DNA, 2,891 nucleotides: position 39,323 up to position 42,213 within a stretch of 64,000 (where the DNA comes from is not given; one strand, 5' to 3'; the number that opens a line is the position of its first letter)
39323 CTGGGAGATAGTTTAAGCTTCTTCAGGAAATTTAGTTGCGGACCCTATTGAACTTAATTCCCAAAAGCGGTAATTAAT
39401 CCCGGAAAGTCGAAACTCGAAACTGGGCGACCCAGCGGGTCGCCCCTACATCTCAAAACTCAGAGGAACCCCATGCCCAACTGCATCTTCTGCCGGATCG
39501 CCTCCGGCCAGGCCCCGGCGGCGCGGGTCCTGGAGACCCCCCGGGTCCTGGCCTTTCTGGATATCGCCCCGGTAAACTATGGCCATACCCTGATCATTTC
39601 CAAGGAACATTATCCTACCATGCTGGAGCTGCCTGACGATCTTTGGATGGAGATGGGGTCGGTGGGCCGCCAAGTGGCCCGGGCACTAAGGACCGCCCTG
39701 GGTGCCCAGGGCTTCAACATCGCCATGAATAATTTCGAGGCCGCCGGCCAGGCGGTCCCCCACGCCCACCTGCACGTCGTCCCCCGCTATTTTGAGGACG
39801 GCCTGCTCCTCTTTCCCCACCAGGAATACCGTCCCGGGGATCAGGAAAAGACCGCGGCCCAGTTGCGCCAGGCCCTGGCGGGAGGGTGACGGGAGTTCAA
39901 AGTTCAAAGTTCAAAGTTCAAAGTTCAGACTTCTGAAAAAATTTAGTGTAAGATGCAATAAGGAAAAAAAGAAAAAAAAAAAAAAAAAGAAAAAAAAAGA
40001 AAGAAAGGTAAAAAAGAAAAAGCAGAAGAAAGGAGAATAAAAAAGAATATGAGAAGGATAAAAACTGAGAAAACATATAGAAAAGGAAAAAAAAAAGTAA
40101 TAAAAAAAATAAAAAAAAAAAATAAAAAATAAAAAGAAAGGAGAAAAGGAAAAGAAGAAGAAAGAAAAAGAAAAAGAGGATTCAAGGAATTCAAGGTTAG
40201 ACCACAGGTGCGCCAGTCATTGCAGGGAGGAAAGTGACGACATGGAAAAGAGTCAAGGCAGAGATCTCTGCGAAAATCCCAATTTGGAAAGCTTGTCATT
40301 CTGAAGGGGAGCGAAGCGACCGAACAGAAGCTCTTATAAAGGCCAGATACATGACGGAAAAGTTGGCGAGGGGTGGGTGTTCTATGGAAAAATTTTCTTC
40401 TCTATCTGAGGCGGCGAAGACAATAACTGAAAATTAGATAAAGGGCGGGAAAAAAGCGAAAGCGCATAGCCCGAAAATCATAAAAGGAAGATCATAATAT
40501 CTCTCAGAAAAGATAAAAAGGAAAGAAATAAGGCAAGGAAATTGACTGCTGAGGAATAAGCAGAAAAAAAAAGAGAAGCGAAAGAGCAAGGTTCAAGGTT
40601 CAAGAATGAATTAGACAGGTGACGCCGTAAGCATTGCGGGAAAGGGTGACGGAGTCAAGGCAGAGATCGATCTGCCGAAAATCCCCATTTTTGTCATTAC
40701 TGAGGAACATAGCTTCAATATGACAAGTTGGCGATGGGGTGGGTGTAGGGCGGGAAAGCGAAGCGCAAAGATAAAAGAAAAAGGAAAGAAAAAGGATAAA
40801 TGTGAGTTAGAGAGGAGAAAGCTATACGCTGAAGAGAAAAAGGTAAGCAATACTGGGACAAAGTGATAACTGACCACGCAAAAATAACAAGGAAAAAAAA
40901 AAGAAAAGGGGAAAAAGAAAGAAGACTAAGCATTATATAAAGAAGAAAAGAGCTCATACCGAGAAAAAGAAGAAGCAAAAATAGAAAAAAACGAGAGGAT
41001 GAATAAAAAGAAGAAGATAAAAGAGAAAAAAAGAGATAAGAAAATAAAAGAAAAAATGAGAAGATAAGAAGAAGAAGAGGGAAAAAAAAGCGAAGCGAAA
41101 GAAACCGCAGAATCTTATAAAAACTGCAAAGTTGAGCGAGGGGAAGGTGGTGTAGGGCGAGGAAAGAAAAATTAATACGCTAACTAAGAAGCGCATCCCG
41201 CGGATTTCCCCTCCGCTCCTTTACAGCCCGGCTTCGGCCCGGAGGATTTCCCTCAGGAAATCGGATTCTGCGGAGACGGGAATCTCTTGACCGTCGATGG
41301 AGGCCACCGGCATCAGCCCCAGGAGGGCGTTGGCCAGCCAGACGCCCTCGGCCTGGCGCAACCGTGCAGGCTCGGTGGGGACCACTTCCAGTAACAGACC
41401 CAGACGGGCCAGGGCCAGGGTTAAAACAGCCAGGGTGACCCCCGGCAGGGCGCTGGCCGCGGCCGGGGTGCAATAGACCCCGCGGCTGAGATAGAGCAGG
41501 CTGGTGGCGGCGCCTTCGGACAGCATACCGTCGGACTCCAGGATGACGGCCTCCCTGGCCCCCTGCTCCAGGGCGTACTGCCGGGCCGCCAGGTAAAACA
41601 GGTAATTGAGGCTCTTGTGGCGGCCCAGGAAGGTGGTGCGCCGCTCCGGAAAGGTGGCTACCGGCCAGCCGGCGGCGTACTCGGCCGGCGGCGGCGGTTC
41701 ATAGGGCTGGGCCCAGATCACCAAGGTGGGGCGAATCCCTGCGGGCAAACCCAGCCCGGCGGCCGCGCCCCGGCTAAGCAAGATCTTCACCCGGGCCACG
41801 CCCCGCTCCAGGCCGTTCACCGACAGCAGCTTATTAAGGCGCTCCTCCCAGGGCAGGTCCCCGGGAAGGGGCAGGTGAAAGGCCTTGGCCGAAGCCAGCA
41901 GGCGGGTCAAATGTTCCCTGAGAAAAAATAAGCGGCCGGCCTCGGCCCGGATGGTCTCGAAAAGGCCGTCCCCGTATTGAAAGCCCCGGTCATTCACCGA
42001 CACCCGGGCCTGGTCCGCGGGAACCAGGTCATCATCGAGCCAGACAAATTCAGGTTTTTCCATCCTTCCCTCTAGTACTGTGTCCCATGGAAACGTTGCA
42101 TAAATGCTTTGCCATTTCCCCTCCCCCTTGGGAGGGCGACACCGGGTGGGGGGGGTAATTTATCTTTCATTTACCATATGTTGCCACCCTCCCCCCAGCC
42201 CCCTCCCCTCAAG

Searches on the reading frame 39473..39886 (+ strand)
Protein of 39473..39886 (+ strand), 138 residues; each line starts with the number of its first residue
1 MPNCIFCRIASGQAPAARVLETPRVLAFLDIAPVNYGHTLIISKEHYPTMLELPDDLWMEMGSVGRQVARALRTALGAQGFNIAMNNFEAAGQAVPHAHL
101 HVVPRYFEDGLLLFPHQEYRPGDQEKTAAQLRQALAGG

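Call 11: find_encoding_contigs(protein=window:39473-39886:+, flank=10000, max_places=10)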
Protein window:39473-39886:+ (138 aa): 6 contigs read that carry it; 4 places shown.
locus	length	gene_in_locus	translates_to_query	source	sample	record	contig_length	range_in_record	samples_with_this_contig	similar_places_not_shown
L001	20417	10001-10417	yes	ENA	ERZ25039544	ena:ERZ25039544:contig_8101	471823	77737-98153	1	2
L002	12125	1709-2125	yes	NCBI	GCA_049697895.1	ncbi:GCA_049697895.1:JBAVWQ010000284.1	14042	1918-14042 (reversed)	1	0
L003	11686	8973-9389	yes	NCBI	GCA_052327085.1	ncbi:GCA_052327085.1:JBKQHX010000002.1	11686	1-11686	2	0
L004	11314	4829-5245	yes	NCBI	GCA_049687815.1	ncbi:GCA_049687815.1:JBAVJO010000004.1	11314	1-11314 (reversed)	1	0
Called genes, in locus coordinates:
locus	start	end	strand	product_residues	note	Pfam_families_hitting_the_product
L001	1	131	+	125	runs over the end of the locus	PF01597:GCV_H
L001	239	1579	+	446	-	PF05140:ResB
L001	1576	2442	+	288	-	PF01578:Cytochrom_C_asm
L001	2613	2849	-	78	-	-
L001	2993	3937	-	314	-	PF02016:Peptidase_S66, PF17676:Peptidase_S66C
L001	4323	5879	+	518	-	PF13231:PMT_2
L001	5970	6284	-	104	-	PF05258:DciA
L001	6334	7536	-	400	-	PF00155:Aminotran_1_2, PF00266:Aminotran_5 (weak)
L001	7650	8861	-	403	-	PF00291:PALP, PF13291:ACT_4 (weak)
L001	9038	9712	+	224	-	-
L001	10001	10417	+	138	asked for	PF11969:DcpS_C, PF01230:HIT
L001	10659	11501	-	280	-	PF01063:Aminotran_4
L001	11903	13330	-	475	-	PF04715:, PF00425:Chorismate_bind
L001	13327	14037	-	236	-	PF00117:GATase, PF07722:Peptidase_C26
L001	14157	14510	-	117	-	-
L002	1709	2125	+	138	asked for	PF11969:DcpS_C, PF01230:HIT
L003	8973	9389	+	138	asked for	PF11969:DcpS_C, PF01230:HIT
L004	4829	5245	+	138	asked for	PF11969:DcpS_C, PF01230:HIT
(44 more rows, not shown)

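Call 12: search_protein_families(library=pfam, proteins=[window:39473-39886:+])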
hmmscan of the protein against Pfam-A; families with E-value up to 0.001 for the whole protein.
window:39473-39886:+ (138 aa): 3 families
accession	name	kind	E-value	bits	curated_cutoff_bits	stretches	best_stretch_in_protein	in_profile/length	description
PF01230.28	HIT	-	2.1e-24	86.4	21.5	1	12-107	2-97/98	HIT domain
PF11969.13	DcpS_C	-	2.2e-10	41.5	24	1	3-104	1-101/114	Scavenger mRNA decapping enzyme C-term binding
PF04677.20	CwfJ_C_1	-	4.8e-05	23.7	21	1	26-104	36-108/122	Protein similar to CwfJ C-terminus 1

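Call 21: find_related_loci(query=window:39473-39886:+, collection=genome_contigs, flank=10000)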
Query window:39473-39886:+ (138 aa) in genome_contigs; peptide patterns used: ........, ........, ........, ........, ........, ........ (x = any residue, [..] = any of these).
128 stretches matched a pattern; 39 encode a relative of the query (tblastn E <= 1e-3); 39 distinct loci.
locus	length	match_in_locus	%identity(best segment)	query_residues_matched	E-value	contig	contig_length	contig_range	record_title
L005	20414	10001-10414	84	1-138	3e-76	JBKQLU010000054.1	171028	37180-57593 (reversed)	MAG: Desulfobaccales bacterium isolate CRr3G3H3I__bin_20 CRr3G3H3I_000000208308, whole genome shotgun sequence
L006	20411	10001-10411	84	1-137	1e-75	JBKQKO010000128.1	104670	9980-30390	MAG: Desulfobaccales bacterium isolate CRr1A1B1C__bin_77 CRr1A1B1C_000000403517, whole genome shotgun sequence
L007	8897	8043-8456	83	1-138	9e-76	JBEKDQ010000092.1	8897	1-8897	MAG: Desulfobaccales bacterium isolate SPRUCE 187 SPRUCE_187_92, whole genome shotgun sequence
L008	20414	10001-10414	81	1-138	2e-74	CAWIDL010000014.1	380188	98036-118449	MAG: uncultured delta proteobacterium isolate MFD01231.bin.1.21 genome assembly, contig: contig_5130, whole genome shotg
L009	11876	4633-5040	75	1-136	1e-67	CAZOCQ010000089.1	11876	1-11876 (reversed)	MAG TPA_asm: uncultured Desulfobacca sp. isolate binchicken_co107_299 genome assembly, contig: NODE_12368_length_11876_c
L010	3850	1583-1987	73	1-135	3e-65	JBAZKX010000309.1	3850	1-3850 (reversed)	MAG: Desulfobaccales bacterium isolate SO_2017_LW4_154 scaffold_48246_c1_LW137-91_2017, whole genome shotgun sequence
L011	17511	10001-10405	73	1-135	2e-65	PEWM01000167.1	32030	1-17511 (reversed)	MAG: Deltaproteobacteria bacterium CG07_land_8_20_14_0_80_60_11 CG07_land_8_20_14_0.80_scaffold_1306_c, whole genome sho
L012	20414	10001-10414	70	1-138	5e-65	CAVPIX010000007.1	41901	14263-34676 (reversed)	MAG: uncultured delta proteobacterium isolate MFD00032.bin.1.71 genome assembly, contig: contig_134798, whole genome sho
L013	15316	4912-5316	73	1-135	2e-64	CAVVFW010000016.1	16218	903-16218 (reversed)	MAG: uncultured delta proteobacterium isolate MFD01721.bin.1.156 genome assembly, contig: contig_29623, whole genome sho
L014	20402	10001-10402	70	1-134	3e-64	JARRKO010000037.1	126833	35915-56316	MAG: Syntrophobacterales bacterium isolate Spart_048_MAG scaffold_1149, whole genome shotgun sequence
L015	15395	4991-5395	72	1-135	2e-64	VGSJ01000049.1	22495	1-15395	MAG: Deltaproteobacteria bacterium isolate K_DeepCast_150m_m2_098 K_DeepCast_150m_m2_098_Ga0194126_10004093, whole genom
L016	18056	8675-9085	72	1-137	4e-64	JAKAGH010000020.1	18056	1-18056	MAG: Deltaproteobacteria bacterium isolate WY2.bin14 NODE_4335_length_18056_cov_1.656144, whole genome shotgun sequence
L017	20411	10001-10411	69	1-137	8e-64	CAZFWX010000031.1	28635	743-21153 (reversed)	MAG TPA_asm: uncultured Desulfobacterales bacterium isolate binchicken_co107_460 genome assembly, contig: NODE_4105_leng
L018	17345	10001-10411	69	1-137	7e-63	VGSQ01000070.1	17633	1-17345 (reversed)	MAG: Deltaproteobacteria bacterium isolate K_DeepCast_250m_m2_102 K_DeepCast_250m_m2_102_Ga0194125_10006271, whole genom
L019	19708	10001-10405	69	1-135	2e-62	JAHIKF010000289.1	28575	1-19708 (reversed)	MAG: Proteobacteria bacterium isolate KR13_N1.mb.39 KR13_N1.mb.39_k141_141867, whole genome shotgun sequence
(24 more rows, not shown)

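Call 31: find_encoding_contigs(protein=window:39473-39886:+, flank=1400, max_places=10)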
Protein window:39473-39886:+ (138 aa): 6 contigs read that carry it; 4 places shown.
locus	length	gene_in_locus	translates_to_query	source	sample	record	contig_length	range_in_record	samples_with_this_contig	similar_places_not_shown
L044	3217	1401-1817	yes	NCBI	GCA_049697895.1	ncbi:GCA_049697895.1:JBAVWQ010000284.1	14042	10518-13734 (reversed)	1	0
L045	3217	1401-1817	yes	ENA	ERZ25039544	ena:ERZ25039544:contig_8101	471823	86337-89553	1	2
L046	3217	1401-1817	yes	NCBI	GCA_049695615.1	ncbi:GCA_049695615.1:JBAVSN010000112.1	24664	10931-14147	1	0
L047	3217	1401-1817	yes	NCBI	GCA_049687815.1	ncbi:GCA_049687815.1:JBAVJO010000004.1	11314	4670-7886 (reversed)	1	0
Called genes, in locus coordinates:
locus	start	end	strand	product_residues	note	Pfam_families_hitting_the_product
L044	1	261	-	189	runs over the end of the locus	PF00291:PALP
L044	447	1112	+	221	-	-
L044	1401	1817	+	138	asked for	PF11969:DcpS_C, PF01230:HIT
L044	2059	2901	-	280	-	PF01063:Aminotran_4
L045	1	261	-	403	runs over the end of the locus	PF00291:PALP, PF13291:ACT_4 (weak)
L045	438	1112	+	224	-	-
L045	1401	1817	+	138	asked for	PF11969:DcpS_C, PF01230:HIT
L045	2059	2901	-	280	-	PF01063:Aminotran_4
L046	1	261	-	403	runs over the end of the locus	PF00291:PALP, PF13291:ACT_4 (weak)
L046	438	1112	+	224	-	-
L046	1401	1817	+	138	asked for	PF11969:DcpS_C, PF01230:HIT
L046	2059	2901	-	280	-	PF01063:Aminotran_4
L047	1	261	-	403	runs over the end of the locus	PF00291:PALP, PF13291:ACT_4 (weak)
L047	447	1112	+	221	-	-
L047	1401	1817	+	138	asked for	PF11969:DcpS_C, PF01230:HIT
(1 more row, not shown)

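Call 40: find_encoding_contigs(protein=window:39473-39886:+, flank=900, max_places=10)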
Protein window:39473-39886:+ (138 aa): 5 contigs read that carry it; 3 places shown.
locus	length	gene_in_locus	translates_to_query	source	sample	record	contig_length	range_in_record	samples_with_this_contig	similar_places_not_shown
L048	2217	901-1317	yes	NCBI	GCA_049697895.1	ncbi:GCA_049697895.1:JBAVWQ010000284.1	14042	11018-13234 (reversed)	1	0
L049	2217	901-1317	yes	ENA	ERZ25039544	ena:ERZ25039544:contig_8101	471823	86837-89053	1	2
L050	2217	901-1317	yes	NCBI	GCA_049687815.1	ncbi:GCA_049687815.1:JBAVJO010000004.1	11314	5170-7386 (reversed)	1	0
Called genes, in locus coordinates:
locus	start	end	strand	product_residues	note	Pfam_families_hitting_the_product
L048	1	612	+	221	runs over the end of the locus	-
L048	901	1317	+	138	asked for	PF11969:DcpS_C, PF01230:HIT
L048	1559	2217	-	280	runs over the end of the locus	PF01063:Aminotran_4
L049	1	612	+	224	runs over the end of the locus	-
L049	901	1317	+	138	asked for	PF11969:DcpS_C, PF01230:HIT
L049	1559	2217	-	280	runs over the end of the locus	PF01063:Aminotran_4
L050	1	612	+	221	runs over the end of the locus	-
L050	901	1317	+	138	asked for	PF11969:DcpS_C, PF01230:HIT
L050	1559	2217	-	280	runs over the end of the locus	PF01063:Aminotran_4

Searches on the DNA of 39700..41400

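Call 4: search_rna_families(source=window, start=39700, end=41400, threshold=evalue, max_evalue=10)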
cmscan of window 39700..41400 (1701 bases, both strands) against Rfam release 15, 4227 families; matches with E-value up to 10: 5.
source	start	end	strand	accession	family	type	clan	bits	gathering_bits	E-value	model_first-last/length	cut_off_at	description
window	41314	41384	-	RF03281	mir-596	Gene; miRNA;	-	23.9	80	0.59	1-73/73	no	mir-596 microRNA precursor family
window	41370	41390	-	RF01129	sR44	Gene; snRNA; snoRNA; CD-box;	-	15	45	1.1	35-55/55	no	Small nucleolar RNA sR44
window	41235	41286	+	RF01679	P36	Gene; sRNA;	-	15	36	7.2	1-61/61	no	Pseudomonas sRNA P36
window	40992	41018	+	RF01306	sR52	Gene; snRNA; snoRNA; CD-box;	-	14.7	50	4.6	1-60/60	no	Small nucleolar RNA sR52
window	41209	41310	+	RF02180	ST7-AS1_2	Gene; lncRNA;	-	12.6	50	9.3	1-110/110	no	ST7 antisense RNA 1 conserved region 2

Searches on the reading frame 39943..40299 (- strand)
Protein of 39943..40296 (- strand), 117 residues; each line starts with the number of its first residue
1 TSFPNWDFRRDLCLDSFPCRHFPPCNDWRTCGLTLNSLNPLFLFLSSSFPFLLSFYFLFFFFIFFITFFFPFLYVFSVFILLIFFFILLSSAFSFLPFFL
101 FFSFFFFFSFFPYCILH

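Call 20: find_encoding_contigs(protein=window:39943-40296:-, flank=3000, max_places=10)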
Protein window:39943-40296:- (117 aa): no gene with exactly this product is on record in the collection.

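Call 42: list_cluster_members(proteins=[window:39946-40299:-, window:40437-40589:-, window:40614-40877:-, window:40718-40978:-, window:40957-41196:-, window:39921-40076:-, window:39792-40037:+, window:40234-40434:+, window:51435-51938:+, window:50520-51386:+])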
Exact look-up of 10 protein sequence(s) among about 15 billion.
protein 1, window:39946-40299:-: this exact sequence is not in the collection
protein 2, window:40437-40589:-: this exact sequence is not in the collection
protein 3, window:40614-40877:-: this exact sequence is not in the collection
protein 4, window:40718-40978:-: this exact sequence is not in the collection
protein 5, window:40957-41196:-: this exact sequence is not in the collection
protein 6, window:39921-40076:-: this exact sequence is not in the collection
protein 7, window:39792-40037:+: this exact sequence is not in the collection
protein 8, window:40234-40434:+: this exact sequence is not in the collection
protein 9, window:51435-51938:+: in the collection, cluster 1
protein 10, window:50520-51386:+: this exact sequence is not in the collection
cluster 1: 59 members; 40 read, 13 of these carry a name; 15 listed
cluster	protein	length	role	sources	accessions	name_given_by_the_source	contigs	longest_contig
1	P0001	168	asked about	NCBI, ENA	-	-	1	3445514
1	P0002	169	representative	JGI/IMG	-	protease I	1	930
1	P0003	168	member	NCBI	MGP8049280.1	MAG: type 1 glutamine amidotransferase domain-containing protein [Desulfobaccales ...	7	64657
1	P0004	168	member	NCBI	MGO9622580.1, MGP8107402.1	MAG: type 1 glutamine amidotransferase domain-containing protein [Desulfobaccales ...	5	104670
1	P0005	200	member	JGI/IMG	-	protease I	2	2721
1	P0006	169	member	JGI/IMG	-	protease I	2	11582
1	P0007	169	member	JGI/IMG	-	protease I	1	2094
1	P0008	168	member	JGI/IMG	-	protease I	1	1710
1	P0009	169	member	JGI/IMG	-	protease I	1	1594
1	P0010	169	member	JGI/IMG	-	protease I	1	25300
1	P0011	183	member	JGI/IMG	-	deglycase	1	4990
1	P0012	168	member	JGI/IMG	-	protease I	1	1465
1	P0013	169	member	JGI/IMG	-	protease I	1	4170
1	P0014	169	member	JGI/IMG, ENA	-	protease I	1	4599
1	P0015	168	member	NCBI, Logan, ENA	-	-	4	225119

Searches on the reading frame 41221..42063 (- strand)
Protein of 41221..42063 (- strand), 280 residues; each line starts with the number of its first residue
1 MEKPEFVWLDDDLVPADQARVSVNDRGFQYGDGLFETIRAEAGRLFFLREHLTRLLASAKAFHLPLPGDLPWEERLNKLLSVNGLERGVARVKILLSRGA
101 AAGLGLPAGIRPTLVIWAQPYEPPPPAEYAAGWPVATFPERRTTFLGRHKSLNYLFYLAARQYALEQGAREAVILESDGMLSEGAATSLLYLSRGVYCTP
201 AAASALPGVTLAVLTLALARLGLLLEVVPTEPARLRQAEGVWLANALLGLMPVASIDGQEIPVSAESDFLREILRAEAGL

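Call 12: search_protein_families(library=pfam, proteins=[window:41221-42063:-])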
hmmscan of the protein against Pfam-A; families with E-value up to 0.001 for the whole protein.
window:41221-42063:- (280 aa): 1 family
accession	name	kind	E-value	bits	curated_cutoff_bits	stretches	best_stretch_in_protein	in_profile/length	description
PF01063.24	Aminotran_4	-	3.3e-46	158.4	28.5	1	33-256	1-223/223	Amino-transferase class IV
